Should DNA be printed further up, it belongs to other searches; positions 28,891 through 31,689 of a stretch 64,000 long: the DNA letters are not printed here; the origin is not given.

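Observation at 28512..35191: Orphan virB2-virB4 module coupled to a giant non-VirB6 secreted protein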

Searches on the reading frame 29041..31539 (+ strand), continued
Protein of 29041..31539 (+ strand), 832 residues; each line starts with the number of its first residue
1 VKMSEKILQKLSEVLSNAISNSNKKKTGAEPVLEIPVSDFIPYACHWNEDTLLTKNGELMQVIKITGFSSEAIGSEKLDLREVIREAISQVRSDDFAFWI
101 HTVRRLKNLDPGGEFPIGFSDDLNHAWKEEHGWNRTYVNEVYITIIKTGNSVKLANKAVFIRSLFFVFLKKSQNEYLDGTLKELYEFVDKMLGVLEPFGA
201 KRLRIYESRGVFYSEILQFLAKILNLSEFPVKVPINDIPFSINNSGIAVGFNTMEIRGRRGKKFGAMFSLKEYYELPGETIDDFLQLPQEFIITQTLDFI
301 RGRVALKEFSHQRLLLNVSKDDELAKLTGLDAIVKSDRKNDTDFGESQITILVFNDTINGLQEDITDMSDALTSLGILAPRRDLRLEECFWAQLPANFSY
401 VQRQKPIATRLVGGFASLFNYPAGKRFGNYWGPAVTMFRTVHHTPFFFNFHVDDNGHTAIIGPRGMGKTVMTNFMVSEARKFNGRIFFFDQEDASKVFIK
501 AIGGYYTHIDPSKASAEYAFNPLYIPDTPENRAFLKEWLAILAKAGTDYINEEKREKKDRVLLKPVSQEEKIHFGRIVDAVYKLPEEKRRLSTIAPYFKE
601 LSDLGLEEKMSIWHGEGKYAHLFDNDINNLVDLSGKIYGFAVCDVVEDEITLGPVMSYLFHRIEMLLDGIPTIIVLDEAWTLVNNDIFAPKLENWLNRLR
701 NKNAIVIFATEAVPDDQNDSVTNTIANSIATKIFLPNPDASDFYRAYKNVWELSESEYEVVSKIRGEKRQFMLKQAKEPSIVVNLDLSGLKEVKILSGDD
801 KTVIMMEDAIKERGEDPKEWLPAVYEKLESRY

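Call 70: find_encoding_contigs(protein=P0172, flank=8000, max_places=1)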
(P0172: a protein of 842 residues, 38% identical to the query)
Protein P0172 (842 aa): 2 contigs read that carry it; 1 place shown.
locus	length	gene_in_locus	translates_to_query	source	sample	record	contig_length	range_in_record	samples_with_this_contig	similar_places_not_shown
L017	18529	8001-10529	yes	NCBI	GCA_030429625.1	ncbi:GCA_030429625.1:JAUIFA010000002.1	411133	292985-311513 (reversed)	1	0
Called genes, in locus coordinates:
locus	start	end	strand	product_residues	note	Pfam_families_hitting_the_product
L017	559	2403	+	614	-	PF00317:Ribonuc_red_lgN, PF02867:Ribonuc_red_lgC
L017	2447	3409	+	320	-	PF00268:Ribonuc_red_sm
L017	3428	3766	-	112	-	PF02599:CsrA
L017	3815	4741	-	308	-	PF00702:Hydrolase, PF12710:HAD, PF08282:Hydrolase_3 (weak)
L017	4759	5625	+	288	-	PF01715:IPPT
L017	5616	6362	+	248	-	PF01757:Acyl_transf_3 (weak), PF05857:TraX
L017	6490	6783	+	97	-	PF04956:TrbC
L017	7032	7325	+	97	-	PF04956:TrbC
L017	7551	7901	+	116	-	PF04956:TrbC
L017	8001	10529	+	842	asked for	PF27097:VirB4_TrbE_N, PF03135:CagE_TrbE_VirB, PF12846:AAA_10 (faint), PF19044:P-loop_TraG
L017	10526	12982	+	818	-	PF04610:TrbL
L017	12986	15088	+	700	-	PF13567:DUF4131, PF03772:Competence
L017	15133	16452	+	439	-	PF11741:AMIN, PF01520:Amidase_3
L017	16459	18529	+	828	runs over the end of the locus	PF00912:Transgly, PF17092:PCB_OB, PF00905:Transpeptidase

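Call 85: search_protein_families(library=pfam, proteins=[L007:3674-4375:+, L007:4724-5248:+, L007:11689-13545:+, L007:13964-15061:+, L007:1422-3377:-, L008:405-866:+, L008:7395-7940:+, L008:9095-10609:+, L008:7930-9204:-, L014:10651-14373:+], max_evalue=0.001)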
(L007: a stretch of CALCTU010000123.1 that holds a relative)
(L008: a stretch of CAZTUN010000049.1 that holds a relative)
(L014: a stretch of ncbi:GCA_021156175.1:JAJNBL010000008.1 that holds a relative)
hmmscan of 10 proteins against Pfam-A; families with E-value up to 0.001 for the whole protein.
L007:3674-4375:+ (233 aa): 1 family
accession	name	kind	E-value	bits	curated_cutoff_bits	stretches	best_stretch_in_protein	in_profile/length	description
PF13413.12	HTH_25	-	2.9e-17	62.7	24.6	1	10-70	2-62/62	Helix-turn-helix domain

L007:4724-5248:+ (174 aa): 1 family
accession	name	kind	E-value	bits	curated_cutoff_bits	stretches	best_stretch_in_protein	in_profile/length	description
PF02661.23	Fic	-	1e-05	26.7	24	1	7-31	69-93/93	Fic/DOC family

L007:11689-13545:+ (618 aa): 4 families
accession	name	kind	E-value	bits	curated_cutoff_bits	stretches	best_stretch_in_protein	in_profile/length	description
PF03600.22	CitMHS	-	2.1e-62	211.6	31.9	2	30-564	8-335/336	Citrate transporter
PF02080.26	TrkA_C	-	2.5e-24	85.4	27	2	340-408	1-68/71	TrkA-C domain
PF00939.25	Na_sulph_symp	-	4.7e-14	52.7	27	1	449-617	293-465/472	Sodium:sulfate symporter transmembrane region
PF06808.19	DctM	-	1.7e-09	37.5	23.8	1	475-582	271-377/413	Tripartite ATP-independent periplasmic transporter, DctM component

L007:13964-15061:+ (365 aa): 1 family
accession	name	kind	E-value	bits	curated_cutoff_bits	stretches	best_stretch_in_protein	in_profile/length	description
PF03480.18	DctP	-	5.3e-49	167.5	23.4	1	52-324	12-281/286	Bacterial extracellular solute-binding protein, family 7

L007:1422-3377:- (651 aa): 5 families
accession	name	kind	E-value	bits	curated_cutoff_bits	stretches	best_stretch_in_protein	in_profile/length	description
PF02518.31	HATPase_c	-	2.2e-25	89.7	26.4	1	508-619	1-110/111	Histidine kinase-, DNA gyrase B-, and HSP90-like ATPase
PF00512.31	HisKA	-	1.8e-21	76.4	26.9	1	392-460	1-65/66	His Kinase A (phospho-acceptor) domain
PF13581.12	HATPase_c_2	-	2.4e-06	28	27.4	1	521-615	40-126/127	Histidine kinase-like ATPase domain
PF02743.24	dCache_1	-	9.9e-06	25.7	45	1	42-230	5-184/240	Cache domain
PF13589.12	HATPase_c_3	-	5.2e-05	23.7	25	1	513-582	3-70/137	Histidine kinase-, DNA gyrase B-, and HSP90-like ATPase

L008:405-866:+ (153 aa): 2 families
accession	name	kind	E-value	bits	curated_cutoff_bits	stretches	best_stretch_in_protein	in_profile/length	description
PF13413.12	HTH_25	-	2.9e-17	62.7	24.6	1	18-78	2-62/62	Helix-turn-helix domain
PF12844.13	HTH_19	-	4.9e-06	26.8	30.2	1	18-79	4-59/64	Helix-turn-helix domain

L008:7395-7940:+ (181 aa): 1 family
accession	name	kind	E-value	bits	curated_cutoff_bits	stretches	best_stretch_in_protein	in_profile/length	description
PF04279.20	IspA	-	9.5e-53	179.4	28.7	1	6-176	1-172/176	Intracellular septation protein A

L008:9095-10609:+ (504 aa): 3 families
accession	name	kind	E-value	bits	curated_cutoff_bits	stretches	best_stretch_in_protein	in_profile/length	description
PF02601.20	Exonuc_VII_L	-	3.8e-96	322.7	35.9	1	193-499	1-313/315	Exonuclease VII, large subunit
PF13742.12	tRNA_anti_2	-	2.1e-27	95.6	27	1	77-170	1-95/95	OB-fold nucleic acid binding domain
PF01336.31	tRNA_anti-codon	-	2.4e-11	43.9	27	1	97-171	1-74/75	OB-fold nucleic acid binding domain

L008:7930-9204:- (424 aa): 4 families
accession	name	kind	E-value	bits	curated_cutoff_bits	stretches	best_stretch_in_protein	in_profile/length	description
PF01071.24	GARS_A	-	3.3e-77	259.2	27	1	101-294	1-194/194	Phosphoribosylglycinamide synthetase, ATP-grasp (A) domain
PF02844.21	GARS_N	-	2e-36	125.2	29.5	1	1-100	1-100/100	Phosphoribosylglycinamide synthetase, N domain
PF02843.22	GARS_C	-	2.8e-34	117.8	34.8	1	329-421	1-92/92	Phosphoribosylglycinamide synthetase, C domain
PF02655.19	ATP-grasp_3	-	2.3e-05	25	23.2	1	133-290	27-158/160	ATP-grasp domain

L014:10651-14373:+ (1240 aa): 0 families

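Call 86: find_encoding_contigs(protein=P0118, flank=8000, max_places=1)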
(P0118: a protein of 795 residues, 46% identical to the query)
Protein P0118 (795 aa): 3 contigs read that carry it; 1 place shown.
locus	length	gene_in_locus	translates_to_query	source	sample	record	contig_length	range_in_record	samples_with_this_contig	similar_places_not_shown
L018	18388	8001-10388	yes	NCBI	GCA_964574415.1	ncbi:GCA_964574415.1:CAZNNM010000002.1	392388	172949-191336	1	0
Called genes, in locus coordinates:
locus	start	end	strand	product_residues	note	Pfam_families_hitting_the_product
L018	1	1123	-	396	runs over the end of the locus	PF00009:GTP_EFTU, PF03144:GTP_EFTU_D2, PF03143:GTP_EFTU_D3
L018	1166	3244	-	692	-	PF00009:GTP_EFTU, PF03144:GTP_EFTU_D2, PF22042:EF-G_D2, PF14492:EFG_III, PF16658:RF3_C (faint), PF03764:EFG_IV, PF00679:EFG_C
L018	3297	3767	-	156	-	PF00177:Ribosomal_S7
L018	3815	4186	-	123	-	PF00164:Ribosom_S12_S23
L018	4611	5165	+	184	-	-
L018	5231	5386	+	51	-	PF10913:DUF2706 (weak)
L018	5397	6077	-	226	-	PF04608:PgpA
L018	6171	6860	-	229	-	PF09361:Phasin_2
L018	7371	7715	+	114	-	PF04956:TrbC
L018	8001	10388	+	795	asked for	PF27097:VirB4_TrbE_N, PF03135:CagE_TrbE_VirB, PF19044:P-loop_TraG (faint)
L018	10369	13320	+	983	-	-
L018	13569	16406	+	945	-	PF12705:PDDEXK_1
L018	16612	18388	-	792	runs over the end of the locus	PF01588:tRNA_bind, PF03483:B3_4, PF03484:B5, PF17759:tRNA_synthFbeta, PF03147:FDX-ACB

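Call 87: find_encoding_contigs(protein=P0154, flank=8000, max_places=1)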
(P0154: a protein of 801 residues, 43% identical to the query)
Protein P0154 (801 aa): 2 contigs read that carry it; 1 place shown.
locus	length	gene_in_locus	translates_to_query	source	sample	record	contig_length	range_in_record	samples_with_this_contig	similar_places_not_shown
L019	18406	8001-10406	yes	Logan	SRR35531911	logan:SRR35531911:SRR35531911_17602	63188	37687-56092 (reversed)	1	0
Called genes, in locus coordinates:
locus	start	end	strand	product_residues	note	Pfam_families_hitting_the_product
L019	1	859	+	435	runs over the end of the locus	-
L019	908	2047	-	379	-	PF10098:DUF2336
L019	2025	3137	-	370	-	PF10098:DUF2336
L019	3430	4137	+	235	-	PF01144:CoA_trans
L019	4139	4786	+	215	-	PF01144:CoA_trans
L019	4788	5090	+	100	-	-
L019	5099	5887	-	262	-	PF07963:N_methyl (weak)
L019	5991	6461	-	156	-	PF14588:YjgF_endoribonc, PF01042:Ribonuc_L-PSP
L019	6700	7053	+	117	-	PF04956:TrbC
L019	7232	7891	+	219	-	PF04956:TrbC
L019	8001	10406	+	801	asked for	PF27097:VirB4_TrbE_N, PF03135:CagE_TrbE_VirB, PF19044:P-loop_TraG (faint)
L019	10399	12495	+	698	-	PF04610:TrbL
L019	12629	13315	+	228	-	PF04335:VirB8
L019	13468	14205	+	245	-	PF03524:CagX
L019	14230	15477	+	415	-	PF03743:TrbI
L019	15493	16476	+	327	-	PF00437:T2SSE, PF27713:UCP018868 (weak)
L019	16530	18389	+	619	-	PF02534:T4SS-DNA_transf, PF10412:TrwB_AAD_bind, PF12696:TraG-D_C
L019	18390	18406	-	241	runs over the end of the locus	PF01569:PAP2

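Call 98: find_encoding_contigs(protein=P0168, flank=9000, max_places=1)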
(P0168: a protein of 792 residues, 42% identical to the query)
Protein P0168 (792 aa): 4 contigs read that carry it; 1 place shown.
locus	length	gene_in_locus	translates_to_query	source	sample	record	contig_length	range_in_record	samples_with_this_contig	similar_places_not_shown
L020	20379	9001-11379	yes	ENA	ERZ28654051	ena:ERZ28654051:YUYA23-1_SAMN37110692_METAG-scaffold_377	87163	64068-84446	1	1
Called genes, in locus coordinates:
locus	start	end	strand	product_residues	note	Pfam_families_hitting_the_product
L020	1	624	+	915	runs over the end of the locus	PF01909:NTP_transf_2 (faint), PF08335:GlnD_UR_UTase, PF27444:GlnD_3rd, PF01966:HD (weak), PF24931:ACT_ACR9_3rd, PF26956:ACT_ACR_D1, PF01842:ACT (weak)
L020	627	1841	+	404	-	PF01743:PolyA_pol, PF12627:PolyA_pol_RNAbd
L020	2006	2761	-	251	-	-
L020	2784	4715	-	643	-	PF05787:PhoX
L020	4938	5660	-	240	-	PF00072:Response_reg, PF00486:Trans_reg_C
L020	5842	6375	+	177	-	PF04279:IspA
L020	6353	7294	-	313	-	PF14378:PAP2_3, PF01569:PAP2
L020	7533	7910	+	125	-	PF04956:TrbC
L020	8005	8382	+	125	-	PF04956:TrbC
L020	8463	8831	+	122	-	PF04956:TrbC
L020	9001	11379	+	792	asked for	PF27097:VirB4_TrbE_N, PF03135:CagE_TrbE_VirB, PF12846:AAA_10 (weak), PF19044:P-loop_TraG (faint)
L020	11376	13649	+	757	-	PF04610:TrbL (weak)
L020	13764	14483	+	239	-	PF04335:VirB8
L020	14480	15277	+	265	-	PF03524:CagX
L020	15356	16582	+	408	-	PF03743:TrbI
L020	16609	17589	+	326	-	PF00437:T2SSE, PF27713:UCP018868 (weak)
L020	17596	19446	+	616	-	PF02534:T4SS-DNA_transf, PF10412:TrwB_AAD_bind, PF12696:TraG-D_C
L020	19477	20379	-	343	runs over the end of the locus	-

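Call 105: search_protein_families(library=phrogs, proteins=[L018:10369-13320:+, L014:10651-14373:+], max_evalue=0.01)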
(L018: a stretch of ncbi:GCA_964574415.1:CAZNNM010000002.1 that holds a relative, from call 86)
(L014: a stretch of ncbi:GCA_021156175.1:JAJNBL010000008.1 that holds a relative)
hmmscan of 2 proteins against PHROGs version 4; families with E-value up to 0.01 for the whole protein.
L018:10369-13320:+ (983 aa): 7 families
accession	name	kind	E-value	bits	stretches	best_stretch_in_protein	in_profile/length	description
phrog_28412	-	unknown function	2.8e-05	23.2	1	240-279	925-964/1244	-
phrog_6922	-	unknown function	0.00017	21.4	1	237-280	331-374/768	-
phrog_34863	-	unknown function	0.00022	20.5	1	243-281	401-439/966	-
phrog_3405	-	unknown function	0.0026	17.5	1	243-285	459-501/645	-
phrog_16692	-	unknown function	0.003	17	1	244-278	719-753/1107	-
phrog_594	-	unknown function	0.005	18.2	1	241-279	47-84/85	-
phrog_10341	-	lysis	0.006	16.4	1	243-280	141-178/577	endolysin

L014:10651-14373:+ (1240 aa): 0 families
